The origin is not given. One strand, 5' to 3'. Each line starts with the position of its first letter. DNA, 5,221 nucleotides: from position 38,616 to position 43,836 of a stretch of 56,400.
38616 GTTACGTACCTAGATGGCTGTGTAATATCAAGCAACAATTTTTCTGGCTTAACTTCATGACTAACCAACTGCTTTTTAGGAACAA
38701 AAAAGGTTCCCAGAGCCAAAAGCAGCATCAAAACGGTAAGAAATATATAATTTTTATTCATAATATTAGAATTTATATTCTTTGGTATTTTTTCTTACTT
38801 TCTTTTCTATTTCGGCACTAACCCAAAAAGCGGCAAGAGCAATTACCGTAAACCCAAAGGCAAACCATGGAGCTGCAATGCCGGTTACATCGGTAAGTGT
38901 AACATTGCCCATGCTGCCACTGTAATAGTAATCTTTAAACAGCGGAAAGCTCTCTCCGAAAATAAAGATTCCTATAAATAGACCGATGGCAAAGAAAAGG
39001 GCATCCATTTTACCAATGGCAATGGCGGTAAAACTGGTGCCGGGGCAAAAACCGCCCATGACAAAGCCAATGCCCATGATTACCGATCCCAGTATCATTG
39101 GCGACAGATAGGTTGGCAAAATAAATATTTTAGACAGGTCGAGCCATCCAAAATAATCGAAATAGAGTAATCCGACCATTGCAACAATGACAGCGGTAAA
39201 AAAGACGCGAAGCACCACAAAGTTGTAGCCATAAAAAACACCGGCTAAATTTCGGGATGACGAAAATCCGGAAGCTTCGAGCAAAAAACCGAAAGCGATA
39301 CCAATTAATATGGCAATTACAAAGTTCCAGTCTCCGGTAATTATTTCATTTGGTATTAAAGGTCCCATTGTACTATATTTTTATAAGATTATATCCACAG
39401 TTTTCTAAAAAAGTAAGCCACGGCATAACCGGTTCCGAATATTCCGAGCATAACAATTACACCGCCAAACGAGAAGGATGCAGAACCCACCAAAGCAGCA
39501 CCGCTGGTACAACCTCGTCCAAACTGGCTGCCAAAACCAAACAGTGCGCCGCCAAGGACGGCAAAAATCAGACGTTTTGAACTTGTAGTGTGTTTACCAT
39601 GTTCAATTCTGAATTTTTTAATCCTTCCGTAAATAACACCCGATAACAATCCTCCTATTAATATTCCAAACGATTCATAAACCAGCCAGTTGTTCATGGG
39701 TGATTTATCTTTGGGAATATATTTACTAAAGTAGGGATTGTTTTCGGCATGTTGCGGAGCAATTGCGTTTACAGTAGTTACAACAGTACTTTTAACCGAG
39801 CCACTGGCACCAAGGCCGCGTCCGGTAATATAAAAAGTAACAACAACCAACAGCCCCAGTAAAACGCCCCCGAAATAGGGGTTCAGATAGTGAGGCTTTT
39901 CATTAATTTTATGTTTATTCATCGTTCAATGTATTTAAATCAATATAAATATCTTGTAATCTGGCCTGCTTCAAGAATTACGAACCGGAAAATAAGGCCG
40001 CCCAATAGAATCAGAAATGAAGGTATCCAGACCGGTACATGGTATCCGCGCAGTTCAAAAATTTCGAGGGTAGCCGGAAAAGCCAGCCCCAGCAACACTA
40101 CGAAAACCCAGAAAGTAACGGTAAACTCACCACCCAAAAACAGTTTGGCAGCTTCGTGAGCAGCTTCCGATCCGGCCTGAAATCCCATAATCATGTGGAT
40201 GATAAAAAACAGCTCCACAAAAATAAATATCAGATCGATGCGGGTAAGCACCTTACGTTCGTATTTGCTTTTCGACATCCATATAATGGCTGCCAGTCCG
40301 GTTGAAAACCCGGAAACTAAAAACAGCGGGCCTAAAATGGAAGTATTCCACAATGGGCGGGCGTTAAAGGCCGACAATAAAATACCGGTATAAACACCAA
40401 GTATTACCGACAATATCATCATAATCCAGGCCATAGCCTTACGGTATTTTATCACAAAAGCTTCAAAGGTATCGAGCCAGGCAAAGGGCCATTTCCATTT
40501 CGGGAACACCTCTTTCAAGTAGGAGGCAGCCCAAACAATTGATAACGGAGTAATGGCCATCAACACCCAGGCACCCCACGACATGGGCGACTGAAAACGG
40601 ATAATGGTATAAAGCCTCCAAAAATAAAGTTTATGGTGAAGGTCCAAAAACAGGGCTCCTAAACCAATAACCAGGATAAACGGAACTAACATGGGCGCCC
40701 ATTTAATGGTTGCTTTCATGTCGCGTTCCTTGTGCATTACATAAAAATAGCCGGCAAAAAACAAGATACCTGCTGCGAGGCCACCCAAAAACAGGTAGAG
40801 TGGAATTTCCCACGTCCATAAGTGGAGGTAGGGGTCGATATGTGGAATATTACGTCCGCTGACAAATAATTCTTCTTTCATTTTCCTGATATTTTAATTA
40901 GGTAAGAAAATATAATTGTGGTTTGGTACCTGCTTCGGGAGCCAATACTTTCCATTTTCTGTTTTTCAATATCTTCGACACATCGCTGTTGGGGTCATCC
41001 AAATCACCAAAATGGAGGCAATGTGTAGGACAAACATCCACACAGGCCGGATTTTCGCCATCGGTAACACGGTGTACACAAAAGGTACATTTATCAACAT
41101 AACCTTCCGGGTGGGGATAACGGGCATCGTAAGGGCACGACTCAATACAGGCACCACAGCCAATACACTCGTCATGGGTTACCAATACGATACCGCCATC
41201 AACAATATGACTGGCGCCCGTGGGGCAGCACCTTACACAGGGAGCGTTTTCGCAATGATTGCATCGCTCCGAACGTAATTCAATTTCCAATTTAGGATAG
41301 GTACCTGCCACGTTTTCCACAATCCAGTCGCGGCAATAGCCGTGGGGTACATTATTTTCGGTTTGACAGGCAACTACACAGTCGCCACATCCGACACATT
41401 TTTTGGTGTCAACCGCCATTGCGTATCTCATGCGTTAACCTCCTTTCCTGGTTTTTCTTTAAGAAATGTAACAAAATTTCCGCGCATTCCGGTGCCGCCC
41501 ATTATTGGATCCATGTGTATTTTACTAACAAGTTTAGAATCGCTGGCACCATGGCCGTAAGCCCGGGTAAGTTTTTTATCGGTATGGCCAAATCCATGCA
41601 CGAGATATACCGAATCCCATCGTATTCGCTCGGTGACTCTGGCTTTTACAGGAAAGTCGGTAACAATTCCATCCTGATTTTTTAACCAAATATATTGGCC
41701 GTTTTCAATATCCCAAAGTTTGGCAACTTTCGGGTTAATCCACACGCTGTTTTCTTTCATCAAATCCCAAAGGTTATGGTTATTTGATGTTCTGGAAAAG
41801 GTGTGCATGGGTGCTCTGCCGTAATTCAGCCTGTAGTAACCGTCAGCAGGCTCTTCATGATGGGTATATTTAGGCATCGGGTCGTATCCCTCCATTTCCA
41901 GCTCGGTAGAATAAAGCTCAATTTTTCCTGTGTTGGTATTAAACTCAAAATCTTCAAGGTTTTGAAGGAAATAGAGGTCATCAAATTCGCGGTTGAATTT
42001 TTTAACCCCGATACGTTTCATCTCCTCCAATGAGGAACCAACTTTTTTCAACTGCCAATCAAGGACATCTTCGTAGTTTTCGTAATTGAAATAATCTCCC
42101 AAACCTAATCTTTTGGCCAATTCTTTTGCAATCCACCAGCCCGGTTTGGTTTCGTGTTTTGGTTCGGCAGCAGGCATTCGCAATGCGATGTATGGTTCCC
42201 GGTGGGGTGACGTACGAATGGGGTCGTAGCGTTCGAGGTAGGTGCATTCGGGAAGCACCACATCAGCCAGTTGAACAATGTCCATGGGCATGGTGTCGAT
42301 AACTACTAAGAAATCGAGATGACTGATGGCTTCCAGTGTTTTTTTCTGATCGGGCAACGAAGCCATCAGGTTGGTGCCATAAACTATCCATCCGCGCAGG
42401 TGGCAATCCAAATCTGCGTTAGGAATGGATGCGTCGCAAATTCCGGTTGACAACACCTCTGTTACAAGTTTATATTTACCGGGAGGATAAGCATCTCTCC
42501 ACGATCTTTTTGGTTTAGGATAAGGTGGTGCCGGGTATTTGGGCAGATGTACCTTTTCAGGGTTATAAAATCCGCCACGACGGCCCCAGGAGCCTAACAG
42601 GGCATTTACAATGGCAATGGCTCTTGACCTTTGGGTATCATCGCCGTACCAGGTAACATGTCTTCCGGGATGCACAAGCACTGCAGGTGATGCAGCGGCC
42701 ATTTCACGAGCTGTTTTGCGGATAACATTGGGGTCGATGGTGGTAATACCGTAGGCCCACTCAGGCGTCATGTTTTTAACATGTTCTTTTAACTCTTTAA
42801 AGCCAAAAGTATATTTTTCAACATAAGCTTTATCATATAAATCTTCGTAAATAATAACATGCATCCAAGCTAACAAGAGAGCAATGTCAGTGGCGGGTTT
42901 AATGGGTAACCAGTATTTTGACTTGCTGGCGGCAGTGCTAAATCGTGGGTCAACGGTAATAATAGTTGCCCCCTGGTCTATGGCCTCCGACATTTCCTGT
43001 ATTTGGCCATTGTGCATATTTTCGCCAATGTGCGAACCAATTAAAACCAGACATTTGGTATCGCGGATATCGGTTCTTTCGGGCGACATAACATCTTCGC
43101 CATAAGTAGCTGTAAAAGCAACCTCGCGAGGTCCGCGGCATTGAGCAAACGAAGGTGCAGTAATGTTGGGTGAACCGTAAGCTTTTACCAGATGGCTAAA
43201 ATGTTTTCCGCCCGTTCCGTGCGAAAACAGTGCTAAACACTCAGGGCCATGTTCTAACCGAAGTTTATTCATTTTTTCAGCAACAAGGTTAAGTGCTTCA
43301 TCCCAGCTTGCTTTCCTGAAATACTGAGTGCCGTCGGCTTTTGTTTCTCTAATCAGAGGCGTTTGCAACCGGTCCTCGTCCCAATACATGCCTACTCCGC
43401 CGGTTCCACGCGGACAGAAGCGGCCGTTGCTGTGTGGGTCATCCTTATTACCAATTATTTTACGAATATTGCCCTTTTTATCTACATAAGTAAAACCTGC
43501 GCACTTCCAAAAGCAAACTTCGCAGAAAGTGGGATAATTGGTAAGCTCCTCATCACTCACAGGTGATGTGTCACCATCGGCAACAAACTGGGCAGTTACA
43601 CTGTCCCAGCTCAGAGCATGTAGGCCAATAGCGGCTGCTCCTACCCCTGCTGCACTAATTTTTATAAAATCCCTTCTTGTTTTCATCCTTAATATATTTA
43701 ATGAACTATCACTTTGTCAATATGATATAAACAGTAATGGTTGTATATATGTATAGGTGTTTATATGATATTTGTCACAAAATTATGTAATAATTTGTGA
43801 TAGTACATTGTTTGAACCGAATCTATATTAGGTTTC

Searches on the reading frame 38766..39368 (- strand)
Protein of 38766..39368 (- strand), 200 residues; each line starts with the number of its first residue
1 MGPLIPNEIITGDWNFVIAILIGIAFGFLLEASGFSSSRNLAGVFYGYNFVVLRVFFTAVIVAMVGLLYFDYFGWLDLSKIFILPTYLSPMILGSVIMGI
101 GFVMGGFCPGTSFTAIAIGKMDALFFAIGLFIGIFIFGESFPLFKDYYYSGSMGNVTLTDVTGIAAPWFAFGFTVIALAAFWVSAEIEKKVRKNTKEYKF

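Call 3: search_protein_families(library=pfam, proteins=[window:38766-39368:-], max_evalue=0.01)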
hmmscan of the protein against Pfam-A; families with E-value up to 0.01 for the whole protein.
window:38766-39368:- (200 aa): 2 families
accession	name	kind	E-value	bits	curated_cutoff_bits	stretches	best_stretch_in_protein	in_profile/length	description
PF04143.19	Sulf_transp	-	7e-15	55.8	27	1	35-193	4-160/310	Sulphur transport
PF20398.3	DUF6691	-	3.9e-05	24.4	27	1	16-137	3-130/142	Family of unknown function (DUF6691)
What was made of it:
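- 38766..39368 (-): YeeE/PmpAB-type half-transporter (200 aa) whose single Cys108 (GGFCPGT, codon 39045-39047) is invariant. Pfam Sulf_transp, profile positions 4-160 of 310 (call 3).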

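Call 4: search_protein_families(library=ncbifam, proteins=[window:38766-39368:-], max_evalue=0.01)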
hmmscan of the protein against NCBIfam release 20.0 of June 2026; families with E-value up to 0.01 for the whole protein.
window:38766-39368:- (200 aa): 2 families
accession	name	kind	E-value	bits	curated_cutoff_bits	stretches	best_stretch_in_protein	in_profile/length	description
TIGR04112.1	seleno_YedE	equivalog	1.5e-06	27.6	200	1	16-135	185-303/337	YedE family putative selenium transporter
NF052577.1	ThSTportTsuASprch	equivalog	0.0013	18.2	400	1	19-128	5-111/330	thiosulfate transporter TsuA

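Call 61: search_solved_structures(query=window:38766-39368:-, max_evalue=0.01, show_alignments=1)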
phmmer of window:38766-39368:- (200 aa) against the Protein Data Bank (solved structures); distinct sequences matched with E-value up to 0.01: 0.

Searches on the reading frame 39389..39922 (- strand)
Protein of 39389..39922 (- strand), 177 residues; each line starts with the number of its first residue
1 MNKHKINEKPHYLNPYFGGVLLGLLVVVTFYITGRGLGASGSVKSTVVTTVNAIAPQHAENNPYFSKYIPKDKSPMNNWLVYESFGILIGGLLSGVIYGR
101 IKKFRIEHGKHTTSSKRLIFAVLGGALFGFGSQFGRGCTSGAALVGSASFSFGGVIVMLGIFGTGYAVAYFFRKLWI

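Call 3: search_protein_families(library=pfam, proteins=[window:39389-39922:-], max_evalue=0.01)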
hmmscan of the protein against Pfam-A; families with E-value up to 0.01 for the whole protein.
window:39389-39922:- (177 aa): 1 family
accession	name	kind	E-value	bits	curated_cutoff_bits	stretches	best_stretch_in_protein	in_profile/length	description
PF04143.19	Sulf_transp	-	1.3e-21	77.9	27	1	12-165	176-308/310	Sulphur transport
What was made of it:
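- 39389..39922 (-): YeeE/PmpAB-type half-transporter (177 aa) whose single Cys138 (GRGCTSG, codon 39509-39511) is invariant. Pfam Sulf_transp, profile positions 176-308 of 310 (call 3).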

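Call 4: search_protein_families(library=ncbifam, proteins=[window:39389-39922:-], max_evalue=0.01)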
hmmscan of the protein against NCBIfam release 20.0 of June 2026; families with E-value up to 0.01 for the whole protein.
window:39389-39922:- (177 aa): 4 families
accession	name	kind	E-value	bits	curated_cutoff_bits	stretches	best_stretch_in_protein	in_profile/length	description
NF052577.1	ThSTportTsuASprch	equivalog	3.1e-07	30.1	400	1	77-160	238-315/330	thiosulfate transporter TsuA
NF033796.1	selen_YedE_FdhT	exception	5e-05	22.6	350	1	20-164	14-151/387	selenium metabolism membrane protein YedE/FdhT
NF041049.1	thio_trans_TsuA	exception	0.00017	20.8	645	1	68-169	238-333/348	thiosulfate utilization transporter TsuA/YeeE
NF041559.1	BTH_I2691_fam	subfamily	0.0045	15.6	150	1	31-173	689-822/858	T6SS effector BTH_I2691 family protein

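Call 60: search_solved_structures(query=window:39389-39922:-, max_evalue=0.01, show_alignments=1)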
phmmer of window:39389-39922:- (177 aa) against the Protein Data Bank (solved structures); distinct sequences matched with E-value up to 0.01: 0.
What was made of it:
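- Tried and rejected: The YeeE halves have no detectable sequence match in the PDB (calls 60, 61).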

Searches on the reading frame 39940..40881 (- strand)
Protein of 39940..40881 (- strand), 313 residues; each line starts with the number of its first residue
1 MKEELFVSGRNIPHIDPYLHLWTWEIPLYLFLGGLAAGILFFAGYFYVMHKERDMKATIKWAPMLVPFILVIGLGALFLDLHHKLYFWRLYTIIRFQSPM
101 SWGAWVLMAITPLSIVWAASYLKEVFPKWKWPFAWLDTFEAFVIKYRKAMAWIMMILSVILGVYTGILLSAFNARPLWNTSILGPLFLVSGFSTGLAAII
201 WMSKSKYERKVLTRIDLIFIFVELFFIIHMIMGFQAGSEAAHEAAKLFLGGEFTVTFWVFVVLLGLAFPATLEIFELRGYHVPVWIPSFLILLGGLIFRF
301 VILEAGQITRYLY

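Call 3: search_protein_families(library=pfam, proteins=[window:39940-40881:-], max_evalue=0.01)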
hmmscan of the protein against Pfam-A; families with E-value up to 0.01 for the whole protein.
window:39940-40881:- (313 aa): 2 families
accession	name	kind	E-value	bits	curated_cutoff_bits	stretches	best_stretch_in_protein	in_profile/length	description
PF03916.19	NrfD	-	3.5e-44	152.1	25.8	1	21-309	10-311/313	Polysulphide reductase, NrfD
PF14589.11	NrfD_2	-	9.9e-17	62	27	1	19-309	11-275/281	Polysulfide reductase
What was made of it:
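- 39940..40881 (-): psrC: NrfD-type membrane quinol-interacting subunit. Pfam NrfD E 3.5e-44 (call 3).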

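Call 4: search_protein_families(library=ncbifam, proteins=[window:39940-40881:-], max_evalue=0.01)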
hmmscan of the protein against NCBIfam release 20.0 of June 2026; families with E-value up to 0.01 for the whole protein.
window:39940-40881:- (313 aa): 3 families
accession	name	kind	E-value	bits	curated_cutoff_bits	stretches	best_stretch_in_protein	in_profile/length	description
TIGR03148.1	cyt_nit_nrfD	equivalog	7.8e-35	120.7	347.6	1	21-309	9-314/316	cytochrome c nitrite reductase subunit NrfD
NF011568.0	PRK14992.1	equivalog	7.4e-08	32.1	314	1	24-269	22-253/341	tetrathionate reductase subunit TtrC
NF045798.1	DsrP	equivalog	4.1e-05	23.2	350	1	22-271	49-277/346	sulfate reduction electron transfer complex DsrMKJOP subunit DsrP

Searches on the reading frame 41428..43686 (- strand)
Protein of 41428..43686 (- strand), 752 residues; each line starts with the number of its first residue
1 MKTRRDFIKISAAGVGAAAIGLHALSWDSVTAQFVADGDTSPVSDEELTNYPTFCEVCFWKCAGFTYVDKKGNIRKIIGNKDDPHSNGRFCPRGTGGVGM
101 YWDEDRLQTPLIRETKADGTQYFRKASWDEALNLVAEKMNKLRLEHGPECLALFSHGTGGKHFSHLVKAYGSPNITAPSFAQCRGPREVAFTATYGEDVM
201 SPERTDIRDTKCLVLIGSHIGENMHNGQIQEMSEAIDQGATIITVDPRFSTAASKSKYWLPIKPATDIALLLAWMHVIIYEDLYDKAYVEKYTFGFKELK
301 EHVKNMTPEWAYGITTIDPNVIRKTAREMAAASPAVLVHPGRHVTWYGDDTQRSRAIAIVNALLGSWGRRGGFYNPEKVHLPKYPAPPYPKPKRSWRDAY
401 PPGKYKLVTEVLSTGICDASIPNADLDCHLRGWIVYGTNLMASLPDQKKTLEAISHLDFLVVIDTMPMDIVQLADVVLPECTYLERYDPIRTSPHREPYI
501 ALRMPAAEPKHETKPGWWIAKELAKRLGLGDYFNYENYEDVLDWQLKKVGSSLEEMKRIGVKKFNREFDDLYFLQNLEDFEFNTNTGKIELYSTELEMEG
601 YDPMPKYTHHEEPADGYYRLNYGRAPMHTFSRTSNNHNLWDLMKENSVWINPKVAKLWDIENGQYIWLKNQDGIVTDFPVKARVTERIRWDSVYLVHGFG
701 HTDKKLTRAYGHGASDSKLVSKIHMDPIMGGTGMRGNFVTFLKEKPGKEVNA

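Call 3: search_protein_families(library=pfam, proteins=[window:41428-43686:-], max_evalue=0.01)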
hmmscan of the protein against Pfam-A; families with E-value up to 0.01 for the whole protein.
window:41428-43686:- (752 aa): 5 families
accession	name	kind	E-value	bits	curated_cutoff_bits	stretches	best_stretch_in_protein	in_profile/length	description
PF00384.28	Molybdopterin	-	4.9e-39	134.8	24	1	106-526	1-353/353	Molybdopterin oxidoreductase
PF01568.27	Molydop_binding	-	2.1e-12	47.5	26.8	1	619-732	2-104/110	Molydopterin dinucleotide binding domain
PF04879.21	Molybdop_Fe4S4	-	4e-06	27.1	22.7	1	51-97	4-49/55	Molybdopterin oxidoreductase Fe4S4 domain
PF10518.14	TAT_signal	-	0.00072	19.8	22.7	1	3-21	3-21/21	TAT (twin-arginine translocation) pathway signal sequence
PF10399.14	UCR_Fe-S_N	-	0.0036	17.1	24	1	2-23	9-30/41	Ubiquitinol-cytochrome C reductase Fe-S subunit TAT signal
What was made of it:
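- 41428..43686 (-): psrA: Tat-exported molybdopterin catalytic subunit. The Pfam TAT_signal match at residues 3-21 scores 19.8 bits, below the 22.7 gathering cut-off (call 3).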

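Call 4: search_protein_families(library=ncbifam, proteins=[window:41428-43686:-], max_evalue=0.01)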
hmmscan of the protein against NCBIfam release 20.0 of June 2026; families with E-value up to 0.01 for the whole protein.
window:41428-43686:- (752 aa): 28 families (the best 25 are shown)
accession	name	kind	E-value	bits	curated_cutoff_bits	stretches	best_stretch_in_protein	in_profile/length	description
NF012032.0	PRK15488.1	equivalog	2.7e-142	475.4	694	1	2-723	3-740/759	thiosulfate reductase PhsA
TIGR01591.1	Fdh-alpha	equivalog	3.3e-79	266.7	666.25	2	53-376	1-320/672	formate dehydrogenase subunit alpha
TIGR02166.1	dmsA_ynfE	subfamily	1.6e-67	228.3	777.7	1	3-697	2-750/794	DMSO/selenate family reductase complex A subunit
NF047855.1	AssmNtatRedNasC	equivalog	1.4e-55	188.9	1100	2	49-358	19-327/708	assimilatory nitrate reductase catalytic subunit NasC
NF041714.1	arsenate_red_ArrA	equivalog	1.5e-46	159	1600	2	3-293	4-296/848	arsenate respiratory reductase molybdopterin-containing subunit ArrA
TIGR03479.1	DMSO_red_II_alp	subfamily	1.6e-41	142.4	984.75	3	80-292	94-306/913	molybdopterin-dependent oxidoreductase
NF041884.1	selenate_YnfF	exception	6.1e-41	140.2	1650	3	3-298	2-304/798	selenate/tellurate reductase subunit YnfF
NF041885.1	selenate_YnfE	exception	9.8e-40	136.1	1675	1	3-721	4-783/805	selenate/tellurate reductase subunit YnfE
TIGR01553.1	formate-DH-alph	equivalog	2e-39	135.1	814.2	3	184-294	196-305/1009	formate dehydrogenase-N subunit alpha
NF011566.1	PRK14990.1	exception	1.2e-38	132.7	1600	1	4-698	16-771/814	dimethylsulfoxide reductase subunit A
TIGR00509.1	bisC_fam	subfamily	3.6e-38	131.3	1017.55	2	107-372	55-342/772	molybdopterin guanine dinucleotide-containing S/N-oxide reductase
NF041783.2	mnquin_red_QrcB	equivalog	2.8e-37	128.3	440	2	47-373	49-365/695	menaquinone reductase molybdopterin-binding-like subunit QrcB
NF011682.0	PRK15102.1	equivalog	9.7e-29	100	909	2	233-372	250-395/829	trimethylamine-N-oxide reductase TorA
TIGR02164.1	torA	equivalog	1.2e-27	96.4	1465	2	240-372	254-391/824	trimethylamine-N-oxide reductase TorA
NF010055.0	PRK13532.1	equivalog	1.1e-24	86.8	904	1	3-294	4-292/830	nitrate reductase catalytic subunit NapA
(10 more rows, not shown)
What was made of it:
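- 41428..43686 (-): Best NCBIfam match is PhsA, below its cut-off (call 4).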

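Call 59: search_solved_structures(query=window:41428-43686:-, max_evalue=1e-20)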
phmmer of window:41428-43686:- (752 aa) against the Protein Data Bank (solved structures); distinct sequences matched with E-value up to 1e-20: 19.
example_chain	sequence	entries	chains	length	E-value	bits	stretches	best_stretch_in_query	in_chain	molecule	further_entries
2vpw_A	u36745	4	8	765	1e-199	668.5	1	4-743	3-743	THIOSULFATE REDUCTASE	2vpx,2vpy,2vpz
2e7z_A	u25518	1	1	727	1.6e-51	178.4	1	54-367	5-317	Acetylene hydratase Ahy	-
9t1s_L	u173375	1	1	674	1e-46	162.4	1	50-703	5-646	formate dehydrogenase (coenzyme F420)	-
7qv7_S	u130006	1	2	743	4e-45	157.2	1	53-546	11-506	Hydrogen dependent carbon dioxide reductase subunit FdhF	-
7bkb_D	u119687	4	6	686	3.7e-39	137.5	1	48-707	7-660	Formate dehydrogenase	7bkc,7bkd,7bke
6cz7_A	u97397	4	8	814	1e-37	132.7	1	53-295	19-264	ArrA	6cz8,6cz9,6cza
7vw6_A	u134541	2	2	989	2.9e-37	131.2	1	54-542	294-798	Formate dehydrogenase | Tungsten-containing formate dehydrogenase alpha subunit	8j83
7e5z_A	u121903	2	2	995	3e-37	131.2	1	54-542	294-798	Formate dehydrogenase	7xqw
1aa6_A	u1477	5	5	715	1.2e-36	129.2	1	53-695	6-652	FORMATE DEHYDROGENASE H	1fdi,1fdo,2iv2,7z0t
5e7o_A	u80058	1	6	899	4.4e-33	117.4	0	77-291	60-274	DMSO reductase family type II enzyme, molybdopterin subunit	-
4ydd_A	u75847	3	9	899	8.4e-33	116.4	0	77-291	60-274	DMSO reductase family type II enzyme, molybdopterin subunit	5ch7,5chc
9wxb_B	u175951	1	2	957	8.9e-33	116.4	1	52-533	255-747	Formate dehydrogenase alpha subunit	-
9vap_A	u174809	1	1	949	1.5e-31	112.3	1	52-376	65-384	Formate dehydrogenase molybdopterin-binding subunit FdhA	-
6tg9_A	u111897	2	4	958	1e-29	106.3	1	53-535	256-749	Formate dehydrogenase subunit alpha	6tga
8rqz_C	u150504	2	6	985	1e-27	99.7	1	40-547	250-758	Probable oxidoreductase YjgC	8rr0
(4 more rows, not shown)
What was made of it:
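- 41428..43686 (-): Full-length match to Thermus thermophilus Psr (2VPW), E 1e-199 (call 59).
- On PsrABC polysulfide reductase (neighbouring genes): PsrA matches 2VPW at E 1e-199 (call 59).
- The context is a sulfur-compound reductase plus a sulfur channel (calls 3, 59). PsrA matches Thermus Psr over its full length at E 1e-199 (call 59).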
